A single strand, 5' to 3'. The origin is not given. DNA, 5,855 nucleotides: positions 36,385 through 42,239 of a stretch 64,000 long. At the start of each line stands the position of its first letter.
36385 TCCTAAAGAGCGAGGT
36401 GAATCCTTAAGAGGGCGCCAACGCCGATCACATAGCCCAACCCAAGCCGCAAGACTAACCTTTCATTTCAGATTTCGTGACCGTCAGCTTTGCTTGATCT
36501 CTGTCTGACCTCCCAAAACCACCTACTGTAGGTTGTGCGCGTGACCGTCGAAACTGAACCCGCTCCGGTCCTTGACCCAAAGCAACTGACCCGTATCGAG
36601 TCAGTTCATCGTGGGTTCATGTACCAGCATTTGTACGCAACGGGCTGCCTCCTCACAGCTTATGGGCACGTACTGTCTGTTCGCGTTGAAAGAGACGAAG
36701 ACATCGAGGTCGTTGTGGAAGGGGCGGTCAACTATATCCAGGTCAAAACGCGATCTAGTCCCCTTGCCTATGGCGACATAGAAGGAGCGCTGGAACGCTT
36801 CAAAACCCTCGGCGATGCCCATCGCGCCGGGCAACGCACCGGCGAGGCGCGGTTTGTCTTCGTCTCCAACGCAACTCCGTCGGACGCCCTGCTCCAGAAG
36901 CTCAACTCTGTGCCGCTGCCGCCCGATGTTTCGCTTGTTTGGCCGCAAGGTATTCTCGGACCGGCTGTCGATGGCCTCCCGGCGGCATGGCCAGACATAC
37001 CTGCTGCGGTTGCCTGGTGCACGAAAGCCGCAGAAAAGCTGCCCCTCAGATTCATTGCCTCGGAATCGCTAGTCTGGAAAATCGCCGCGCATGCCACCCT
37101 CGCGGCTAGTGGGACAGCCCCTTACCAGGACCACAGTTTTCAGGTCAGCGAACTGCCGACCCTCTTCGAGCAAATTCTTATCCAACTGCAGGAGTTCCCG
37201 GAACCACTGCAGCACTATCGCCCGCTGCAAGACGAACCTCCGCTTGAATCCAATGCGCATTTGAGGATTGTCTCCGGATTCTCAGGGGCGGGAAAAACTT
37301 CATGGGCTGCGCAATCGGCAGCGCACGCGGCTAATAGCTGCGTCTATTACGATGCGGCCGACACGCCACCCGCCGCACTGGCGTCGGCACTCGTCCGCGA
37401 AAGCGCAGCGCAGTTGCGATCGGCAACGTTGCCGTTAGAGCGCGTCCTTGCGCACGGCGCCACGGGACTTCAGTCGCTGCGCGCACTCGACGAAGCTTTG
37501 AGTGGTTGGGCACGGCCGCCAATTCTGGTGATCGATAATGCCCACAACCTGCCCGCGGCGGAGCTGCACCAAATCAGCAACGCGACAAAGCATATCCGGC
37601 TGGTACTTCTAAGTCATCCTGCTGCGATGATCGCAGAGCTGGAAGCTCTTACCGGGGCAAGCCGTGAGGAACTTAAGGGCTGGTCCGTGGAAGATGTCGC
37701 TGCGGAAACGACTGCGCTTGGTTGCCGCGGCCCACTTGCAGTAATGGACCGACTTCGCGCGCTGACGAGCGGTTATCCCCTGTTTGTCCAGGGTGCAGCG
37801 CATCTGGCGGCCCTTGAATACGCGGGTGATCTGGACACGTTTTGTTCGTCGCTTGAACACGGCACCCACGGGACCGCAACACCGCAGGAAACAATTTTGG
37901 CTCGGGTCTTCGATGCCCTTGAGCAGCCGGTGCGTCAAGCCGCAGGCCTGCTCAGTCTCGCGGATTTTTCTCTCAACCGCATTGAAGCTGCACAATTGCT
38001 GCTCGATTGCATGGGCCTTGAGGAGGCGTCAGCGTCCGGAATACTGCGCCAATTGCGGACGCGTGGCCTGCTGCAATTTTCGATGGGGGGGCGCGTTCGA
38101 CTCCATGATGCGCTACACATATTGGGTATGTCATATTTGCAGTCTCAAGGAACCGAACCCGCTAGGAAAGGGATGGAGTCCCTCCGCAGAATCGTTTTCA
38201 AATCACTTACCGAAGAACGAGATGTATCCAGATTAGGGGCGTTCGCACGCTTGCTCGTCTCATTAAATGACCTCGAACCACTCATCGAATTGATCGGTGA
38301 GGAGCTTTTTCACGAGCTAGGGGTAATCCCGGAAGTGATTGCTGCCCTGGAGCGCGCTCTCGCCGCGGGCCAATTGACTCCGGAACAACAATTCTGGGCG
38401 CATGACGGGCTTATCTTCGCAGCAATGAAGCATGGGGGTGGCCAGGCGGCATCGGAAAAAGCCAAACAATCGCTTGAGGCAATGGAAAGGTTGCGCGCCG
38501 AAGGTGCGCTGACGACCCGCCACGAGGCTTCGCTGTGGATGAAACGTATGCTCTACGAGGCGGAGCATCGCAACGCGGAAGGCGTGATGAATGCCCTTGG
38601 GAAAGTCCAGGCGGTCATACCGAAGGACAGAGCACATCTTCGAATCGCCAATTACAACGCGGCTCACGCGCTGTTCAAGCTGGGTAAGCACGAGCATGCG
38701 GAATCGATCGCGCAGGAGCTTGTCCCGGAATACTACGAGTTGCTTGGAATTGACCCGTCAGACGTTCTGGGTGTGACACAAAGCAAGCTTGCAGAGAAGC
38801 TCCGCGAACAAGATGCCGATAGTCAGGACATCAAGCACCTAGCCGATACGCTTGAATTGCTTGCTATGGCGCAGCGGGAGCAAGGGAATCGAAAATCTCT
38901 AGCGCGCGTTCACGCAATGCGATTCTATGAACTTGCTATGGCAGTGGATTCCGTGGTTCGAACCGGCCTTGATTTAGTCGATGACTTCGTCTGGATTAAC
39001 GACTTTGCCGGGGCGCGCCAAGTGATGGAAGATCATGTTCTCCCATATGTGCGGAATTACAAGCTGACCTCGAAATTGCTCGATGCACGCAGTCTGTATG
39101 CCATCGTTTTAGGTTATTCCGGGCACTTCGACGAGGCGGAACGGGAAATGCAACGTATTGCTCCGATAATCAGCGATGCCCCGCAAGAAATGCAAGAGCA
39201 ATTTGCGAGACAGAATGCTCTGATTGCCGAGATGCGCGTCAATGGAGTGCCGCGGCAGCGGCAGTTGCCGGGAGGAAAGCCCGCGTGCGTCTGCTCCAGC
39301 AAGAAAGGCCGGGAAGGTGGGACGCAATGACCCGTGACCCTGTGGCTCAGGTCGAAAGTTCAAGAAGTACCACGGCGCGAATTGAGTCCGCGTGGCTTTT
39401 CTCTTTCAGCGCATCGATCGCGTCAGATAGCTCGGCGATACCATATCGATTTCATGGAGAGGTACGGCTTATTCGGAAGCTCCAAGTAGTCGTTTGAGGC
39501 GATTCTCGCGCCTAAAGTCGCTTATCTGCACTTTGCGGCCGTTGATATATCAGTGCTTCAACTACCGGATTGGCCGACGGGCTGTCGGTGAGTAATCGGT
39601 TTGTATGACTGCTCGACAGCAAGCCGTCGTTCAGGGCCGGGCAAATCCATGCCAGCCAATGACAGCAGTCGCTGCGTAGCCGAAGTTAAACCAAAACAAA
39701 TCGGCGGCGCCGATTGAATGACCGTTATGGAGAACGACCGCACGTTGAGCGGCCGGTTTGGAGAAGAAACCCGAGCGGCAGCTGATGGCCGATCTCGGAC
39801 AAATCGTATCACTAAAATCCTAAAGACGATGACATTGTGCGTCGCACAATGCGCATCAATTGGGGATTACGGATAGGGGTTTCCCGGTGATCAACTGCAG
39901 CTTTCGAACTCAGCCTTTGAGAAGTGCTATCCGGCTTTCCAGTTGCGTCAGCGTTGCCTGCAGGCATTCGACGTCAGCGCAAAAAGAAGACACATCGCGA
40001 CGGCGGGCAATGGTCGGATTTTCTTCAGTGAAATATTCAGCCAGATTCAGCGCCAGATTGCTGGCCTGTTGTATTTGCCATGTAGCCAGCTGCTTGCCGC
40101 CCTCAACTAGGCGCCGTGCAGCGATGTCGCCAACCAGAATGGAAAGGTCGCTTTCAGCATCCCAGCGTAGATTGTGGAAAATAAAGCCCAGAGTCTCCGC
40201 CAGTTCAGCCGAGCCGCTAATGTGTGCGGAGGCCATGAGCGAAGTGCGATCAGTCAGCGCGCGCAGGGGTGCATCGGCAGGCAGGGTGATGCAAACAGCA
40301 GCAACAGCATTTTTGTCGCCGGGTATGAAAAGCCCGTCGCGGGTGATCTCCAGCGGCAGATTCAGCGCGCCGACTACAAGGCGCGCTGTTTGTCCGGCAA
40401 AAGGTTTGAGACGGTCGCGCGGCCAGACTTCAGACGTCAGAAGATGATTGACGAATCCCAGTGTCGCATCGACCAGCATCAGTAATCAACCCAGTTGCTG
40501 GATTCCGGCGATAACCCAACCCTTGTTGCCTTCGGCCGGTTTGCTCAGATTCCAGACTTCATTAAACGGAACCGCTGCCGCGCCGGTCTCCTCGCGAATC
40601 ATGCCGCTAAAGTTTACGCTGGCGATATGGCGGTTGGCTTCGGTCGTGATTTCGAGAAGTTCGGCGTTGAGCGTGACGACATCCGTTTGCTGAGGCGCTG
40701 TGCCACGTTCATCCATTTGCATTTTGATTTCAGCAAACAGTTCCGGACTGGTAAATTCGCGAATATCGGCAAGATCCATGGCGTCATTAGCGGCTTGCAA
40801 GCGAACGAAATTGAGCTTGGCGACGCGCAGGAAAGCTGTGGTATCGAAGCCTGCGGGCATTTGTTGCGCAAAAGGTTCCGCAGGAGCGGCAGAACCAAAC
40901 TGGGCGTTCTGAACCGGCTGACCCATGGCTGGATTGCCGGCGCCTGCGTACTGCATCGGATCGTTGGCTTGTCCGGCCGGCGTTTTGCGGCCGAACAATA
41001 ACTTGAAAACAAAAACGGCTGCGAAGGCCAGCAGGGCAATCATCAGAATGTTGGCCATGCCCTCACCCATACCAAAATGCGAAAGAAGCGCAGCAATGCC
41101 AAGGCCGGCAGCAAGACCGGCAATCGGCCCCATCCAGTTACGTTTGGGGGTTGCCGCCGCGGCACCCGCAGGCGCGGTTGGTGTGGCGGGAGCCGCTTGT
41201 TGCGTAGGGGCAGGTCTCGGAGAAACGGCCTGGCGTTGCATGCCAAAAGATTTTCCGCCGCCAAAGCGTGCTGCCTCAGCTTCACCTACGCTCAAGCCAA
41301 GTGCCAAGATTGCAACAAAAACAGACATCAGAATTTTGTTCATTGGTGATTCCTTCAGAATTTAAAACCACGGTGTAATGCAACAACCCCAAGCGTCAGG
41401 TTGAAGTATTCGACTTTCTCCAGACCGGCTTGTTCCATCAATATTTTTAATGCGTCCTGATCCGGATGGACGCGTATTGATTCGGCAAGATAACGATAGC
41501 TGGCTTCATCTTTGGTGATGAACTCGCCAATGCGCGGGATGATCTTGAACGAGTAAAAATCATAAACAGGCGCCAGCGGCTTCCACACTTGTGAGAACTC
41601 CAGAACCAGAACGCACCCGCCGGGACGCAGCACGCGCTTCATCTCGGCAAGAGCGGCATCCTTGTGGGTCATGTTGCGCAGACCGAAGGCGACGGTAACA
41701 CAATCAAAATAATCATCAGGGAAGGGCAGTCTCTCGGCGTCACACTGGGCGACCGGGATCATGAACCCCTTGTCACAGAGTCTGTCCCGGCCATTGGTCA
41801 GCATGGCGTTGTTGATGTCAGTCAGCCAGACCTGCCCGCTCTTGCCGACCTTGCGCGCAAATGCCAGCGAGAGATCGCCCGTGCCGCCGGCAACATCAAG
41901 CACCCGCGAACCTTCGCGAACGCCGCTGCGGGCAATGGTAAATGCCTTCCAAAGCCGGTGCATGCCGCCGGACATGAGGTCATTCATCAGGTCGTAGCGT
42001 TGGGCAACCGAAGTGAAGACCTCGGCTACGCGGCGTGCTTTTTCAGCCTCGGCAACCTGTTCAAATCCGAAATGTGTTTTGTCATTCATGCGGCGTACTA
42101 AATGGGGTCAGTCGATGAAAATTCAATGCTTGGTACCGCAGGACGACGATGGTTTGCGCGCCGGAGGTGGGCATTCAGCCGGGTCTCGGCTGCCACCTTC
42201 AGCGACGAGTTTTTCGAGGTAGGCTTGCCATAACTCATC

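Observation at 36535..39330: Compact NLR-like protein: Cap4/Mrr-type nuclease, STAND ATPase, winged helix and TPR sensor in 931 aa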

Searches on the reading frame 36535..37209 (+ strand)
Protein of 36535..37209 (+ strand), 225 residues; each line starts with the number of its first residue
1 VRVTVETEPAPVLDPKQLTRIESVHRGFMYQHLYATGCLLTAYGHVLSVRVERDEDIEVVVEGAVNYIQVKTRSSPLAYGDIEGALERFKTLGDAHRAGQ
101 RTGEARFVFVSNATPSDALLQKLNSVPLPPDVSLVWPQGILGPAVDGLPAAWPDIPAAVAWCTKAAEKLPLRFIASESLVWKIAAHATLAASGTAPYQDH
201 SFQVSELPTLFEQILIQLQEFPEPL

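Call 67: predict_structure(alignment_id=A3)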
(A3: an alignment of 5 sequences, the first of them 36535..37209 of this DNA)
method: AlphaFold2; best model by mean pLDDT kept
length: 225 residues; sequences in the alignment: 5
mean_pLDDT: 72.3   pTM: 0.69
mean pLDDT of the five models: 72.3, 66.9, 63.3, 50.1, 50.0
residues with pLDDT >= 90: 17; 70-90: 129; 50-70: 55; < 50: 24
segments of 3 or more residues with pLDDT < 50: 1-10, 215-225
pLDDT, mean of each block of 10 residues (from residue 1): 35 58 56 77 73 76 87 85 87 92 89 88 77 86 77 68 76 68 75 70 64 47 34
secondary structure, 60 per line:
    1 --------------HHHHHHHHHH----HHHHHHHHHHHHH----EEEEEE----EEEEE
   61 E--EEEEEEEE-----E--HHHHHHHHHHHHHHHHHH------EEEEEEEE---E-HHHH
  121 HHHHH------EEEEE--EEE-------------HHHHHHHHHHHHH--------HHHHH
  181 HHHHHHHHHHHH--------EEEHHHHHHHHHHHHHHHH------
elements in order: H15-24 H29-41 E46-51 E56-61 E64-71 H80-97 E104-111 H117-125 E132-136 E139-141 H155-167 H176-192 E201-203 H204-219

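Call 69: fold_search(model_id=the predicted structure, library=pdb)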
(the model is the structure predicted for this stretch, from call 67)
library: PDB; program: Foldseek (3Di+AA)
matches with E <= 10: 853; with E <= 0.001: 8
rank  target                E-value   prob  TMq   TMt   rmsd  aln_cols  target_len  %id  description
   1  8zue_A                9.1e-06  1.00  0.47  0.23   6.6       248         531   15  cryo-electron microscopy (cryo-EM) structure of the Hachiman defense system from Escherichia coli (released 2025-03-26)
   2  9nxx_B                2.9e-04  1.00  0.51  0.33   6.3       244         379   12  LmuA_conformation 1 (released 2025-12-17)
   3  9nxx_D                3.9e-04  1.00  0.49  0.32   6.0       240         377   12  LmuA_conformation 1 (released 2025-12-17)
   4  9ux7_C                5.0e-04  1.00  0.54  0.42   7.5       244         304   11  CryoEM Structure of LmuAB-DNA complex (released 2026-03-25)
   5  6wam_F                8.5e-04  1.00  0.42  0.25   7.3       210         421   12  Structure of Acinetobacter baumannii Cap4 SAVED/CARF-domain containing receptor (released 2020-06-17)
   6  8dgc_A                9.6e-04  1.00  0.53  0.07   6.3       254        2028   14  Avs3 bound to phage PhiV-1 terminase (released 2022-08-03)
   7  6vm5                  9.6e-04  1.00  0.45  0.26   6.7       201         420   12  Structure of Moraxella osloensis Cap4 SAVED/CARF-domain containing receptor (released 2020-06-17)
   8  6wan_F                9.6e-04  1.00  0.42  0.26   7.1       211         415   12  Structure of Acinetobacter baumannii Cap4 SAVED/CARF-domain containing receptor with the cyclic trinucleotide 3'3'3'-c (released 2020-06-17)
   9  6wam_B                1.5e-03  1.00  0.44  0.25   7.0       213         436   13  Structure of Acinetobacter baumannii Cap4 SAVED/CARF-domain containing receptor (released 2020-06-17)
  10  4f0p_B                1.5e-03  1.00  0.43  0.24   6.9       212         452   10  MspJI Restriction Endonuclease - P31 Form (released 2012-08-08)
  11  9c1m_G                1.5e-03  0.95  0.31  0.18  20.6       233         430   12  HerA-DUF assembly 1 (released 2025-06-04)
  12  4f0p_A                2.5e-03  1.00  0.42  0.24   7.1       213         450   10  MspJI Restriction Endonuclease - P31 Form (released 2012-08-08)
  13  6wan_D                2.6e-03  0.99  0.39  0.24   7.4       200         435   13  Structure of Acinetobacter baumannii Cap4 SAVED/CARF-domain containing receptor with the cyclic trinucleotide 3'3'3'-c (released 2020-06-17)
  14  6vm6_E                2.8e-03  1.00  0.47  0.28   6.9       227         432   13  Structure of Acinetobacter baumannii Cap4 SAVED/CARF-domain containing receptor with the cyclic trinucleotide 2'3'3'-c (released 2020-06-17)
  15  6vm6_B                3.0e-03  0.99  0.42  0.24   7.3       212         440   13  Structure of Acinetobacter baumannii Cap4 SAVED/CARF-domain containing receptor with the cyclic trinucleotide 2'3'3'-c (released 2020-06-17)
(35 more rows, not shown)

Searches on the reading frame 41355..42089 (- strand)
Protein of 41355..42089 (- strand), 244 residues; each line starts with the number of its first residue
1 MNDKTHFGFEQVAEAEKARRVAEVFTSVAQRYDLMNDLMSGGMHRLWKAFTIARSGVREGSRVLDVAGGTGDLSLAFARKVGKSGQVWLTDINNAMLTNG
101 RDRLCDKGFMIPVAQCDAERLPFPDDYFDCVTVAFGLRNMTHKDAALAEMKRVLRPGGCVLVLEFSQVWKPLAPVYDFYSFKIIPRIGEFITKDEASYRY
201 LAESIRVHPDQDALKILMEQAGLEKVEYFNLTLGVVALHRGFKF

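Call 21: search_protein_families(library=pfam, proteins=[window:41355-42089:-], max_evalue=0.001)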
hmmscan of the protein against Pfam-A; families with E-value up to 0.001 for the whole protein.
window:41355-42089:- (244 aa): 10 families
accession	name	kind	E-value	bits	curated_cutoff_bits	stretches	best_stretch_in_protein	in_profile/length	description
PF01209.24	Ubie_methyltran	-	4.8e-83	278.5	20.1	1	17-243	5-233/233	ubiE/COQ5 methyltransferase family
PF13649.12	Methyltransf_25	-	3.3e-22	79.4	27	1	63-158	1-97/97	Methyltransferase domain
PF08241.18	Methyltransf_11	-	1.7e-19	70.6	21.2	1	64-161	1-94/95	Methyltransferase domain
PF13847.12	Methyltransf_31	-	4.4e-17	62.6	27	1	59-166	3-113/145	Methyltransferase domain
PF08242.18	Methyltransf_12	-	3.3e-11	44.2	30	1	64-159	1-97/98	Methyltransferase domain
PF13489.12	Methyltransf_23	-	1.3e-10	41.7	27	1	49-227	11-163/164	Methyltransferase domain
PF07021.18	MetW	-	5.8e-05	23.2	21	1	52-155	6-103/193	Methionine biosynthesis protein MetW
PF20922.3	Anamorsin_N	-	0.00045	20.4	27.1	0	123-164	47-89/163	Anamorsin, N-terminal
PF03141.22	Methyltransf_29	-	0.00066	18.8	23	1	112-159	166-214/506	Putative S-adenosyl-L-methionine-dependent methyltransferase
PF05148.21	Methyltransf_8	-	0.00074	19.9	27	0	113-166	108-160/219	Hypothetical methyltransferase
